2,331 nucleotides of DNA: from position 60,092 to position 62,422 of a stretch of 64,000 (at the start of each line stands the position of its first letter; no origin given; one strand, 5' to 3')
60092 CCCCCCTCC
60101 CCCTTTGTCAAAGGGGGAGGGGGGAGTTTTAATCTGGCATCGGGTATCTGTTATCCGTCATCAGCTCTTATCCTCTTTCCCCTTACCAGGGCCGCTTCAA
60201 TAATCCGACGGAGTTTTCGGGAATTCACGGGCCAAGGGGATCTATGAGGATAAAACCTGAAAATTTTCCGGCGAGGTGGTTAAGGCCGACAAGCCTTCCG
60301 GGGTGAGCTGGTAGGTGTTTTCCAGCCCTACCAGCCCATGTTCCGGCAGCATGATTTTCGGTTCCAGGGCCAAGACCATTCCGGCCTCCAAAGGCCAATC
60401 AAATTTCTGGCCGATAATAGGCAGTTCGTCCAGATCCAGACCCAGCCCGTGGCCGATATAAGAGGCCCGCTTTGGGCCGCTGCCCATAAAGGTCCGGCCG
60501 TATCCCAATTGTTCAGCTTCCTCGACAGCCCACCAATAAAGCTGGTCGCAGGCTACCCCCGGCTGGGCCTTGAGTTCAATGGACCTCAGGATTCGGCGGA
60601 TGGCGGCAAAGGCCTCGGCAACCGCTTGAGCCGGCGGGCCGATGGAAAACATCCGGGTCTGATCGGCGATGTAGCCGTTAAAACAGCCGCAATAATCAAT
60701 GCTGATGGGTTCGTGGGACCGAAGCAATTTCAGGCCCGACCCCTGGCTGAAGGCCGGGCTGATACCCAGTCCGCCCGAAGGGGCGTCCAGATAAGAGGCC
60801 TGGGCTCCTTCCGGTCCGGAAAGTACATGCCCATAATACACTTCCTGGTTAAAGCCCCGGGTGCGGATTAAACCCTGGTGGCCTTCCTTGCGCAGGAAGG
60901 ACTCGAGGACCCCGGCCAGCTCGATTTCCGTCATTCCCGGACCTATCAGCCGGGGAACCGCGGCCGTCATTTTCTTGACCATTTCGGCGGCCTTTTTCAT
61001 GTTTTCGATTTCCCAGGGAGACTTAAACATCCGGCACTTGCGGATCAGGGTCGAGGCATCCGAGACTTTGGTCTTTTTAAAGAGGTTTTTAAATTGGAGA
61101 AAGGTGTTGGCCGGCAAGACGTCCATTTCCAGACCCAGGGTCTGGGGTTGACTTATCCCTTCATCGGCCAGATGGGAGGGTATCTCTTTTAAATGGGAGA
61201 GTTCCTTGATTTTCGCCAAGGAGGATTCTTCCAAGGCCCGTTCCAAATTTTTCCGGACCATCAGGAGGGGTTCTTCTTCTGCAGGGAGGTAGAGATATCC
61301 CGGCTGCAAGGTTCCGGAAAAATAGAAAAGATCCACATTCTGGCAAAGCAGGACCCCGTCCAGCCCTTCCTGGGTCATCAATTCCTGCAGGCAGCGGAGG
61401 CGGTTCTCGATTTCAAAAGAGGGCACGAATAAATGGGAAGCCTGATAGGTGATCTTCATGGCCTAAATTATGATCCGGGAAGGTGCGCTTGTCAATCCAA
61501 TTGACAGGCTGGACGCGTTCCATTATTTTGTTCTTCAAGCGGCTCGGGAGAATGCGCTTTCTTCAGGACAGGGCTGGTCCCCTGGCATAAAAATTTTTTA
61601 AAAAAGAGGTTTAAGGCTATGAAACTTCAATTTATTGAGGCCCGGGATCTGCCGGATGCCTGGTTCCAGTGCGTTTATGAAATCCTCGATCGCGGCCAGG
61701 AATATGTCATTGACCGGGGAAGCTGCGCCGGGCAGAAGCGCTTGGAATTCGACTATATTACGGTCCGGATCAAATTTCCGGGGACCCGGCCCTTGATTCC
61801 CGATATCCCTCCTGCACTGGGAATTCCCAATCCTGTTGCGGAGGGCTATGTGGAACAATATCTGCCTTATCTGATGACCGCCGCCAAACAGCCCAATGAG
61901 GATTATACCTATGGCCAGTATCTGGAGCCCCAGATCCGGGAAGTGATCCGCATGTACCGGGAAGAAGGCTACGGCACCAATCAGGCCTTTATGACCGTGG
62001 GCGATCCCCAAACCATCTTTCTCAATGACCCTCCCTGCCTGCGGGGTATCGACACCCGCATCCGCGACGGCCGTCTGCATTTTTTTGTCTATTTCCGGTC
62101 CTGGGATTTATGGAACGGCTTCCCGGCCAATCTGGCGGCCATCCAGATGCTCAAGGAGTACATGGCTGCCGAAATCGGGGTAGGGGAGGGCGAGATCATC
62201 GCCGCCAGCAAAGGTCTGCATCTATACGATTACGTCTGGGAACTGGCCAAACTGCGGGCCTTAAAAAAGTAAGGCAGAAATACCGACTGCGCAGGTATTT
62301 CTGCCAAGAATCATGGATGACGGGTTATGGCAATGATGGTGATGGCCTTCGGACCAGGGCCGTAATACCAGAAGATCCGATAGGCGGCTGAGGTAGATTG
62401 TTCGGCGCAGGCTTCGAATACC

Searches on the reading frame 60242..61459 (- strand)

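Call 70: search_protein_families(library=ncbifam, proteins=[window:60242-61459:-], max_evalue=1e-10)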
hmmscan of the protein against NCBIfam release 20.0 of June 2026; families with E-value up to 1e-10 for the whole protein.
window:60242-61459:- (405 aa): 6 families
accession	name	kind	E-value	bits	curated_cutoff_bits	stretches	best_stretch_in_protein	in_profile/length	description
NF040821.1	dipep_PepQ_Arch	equivalog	4.4e-30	104.9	630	2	251-395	203-340/346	Xaa-Pro dipeptidase PepQ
NF007310.0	PRK09795.1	equivalog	2e-21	76.3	393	1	103-398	88-353/361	aminopeptidase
NF038259.1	ectoine_DoeA_2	exception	5.1e-13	48.5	575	0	12-188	9-196/386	ectoine hydrolase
TIGR00500.1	met_pdase_I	equivalog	3.1e-11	43.3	171.35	0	244-381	82-215/247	type I methionyl aminopeptidase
NF011174.0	PRK14576.1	subfamily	3.9e-11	42.4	487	0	129-184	161-216/405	putative endopeptidase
NF011720.0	PRK15173.1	subfamily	7.4e-11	41.6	420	0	130-184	100-154/343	peptidase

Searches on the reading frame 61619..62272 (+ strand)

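Call 70: search_protein_families(library=ncbifam, proteins=[window:61619-62272:+], max_evalue=1e-10)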
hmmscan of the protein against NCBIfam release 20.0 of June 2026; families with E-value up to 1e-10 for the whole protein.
window:61619-62272:+ (217 aa): 1 family
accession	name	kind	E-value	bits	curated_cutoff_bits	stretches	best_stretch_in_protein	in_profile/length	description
TIGR03283.1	thy_syn_methano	equivalog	3.9e-25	88.5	174.55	1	5-207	2-198/201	thymidylate synthase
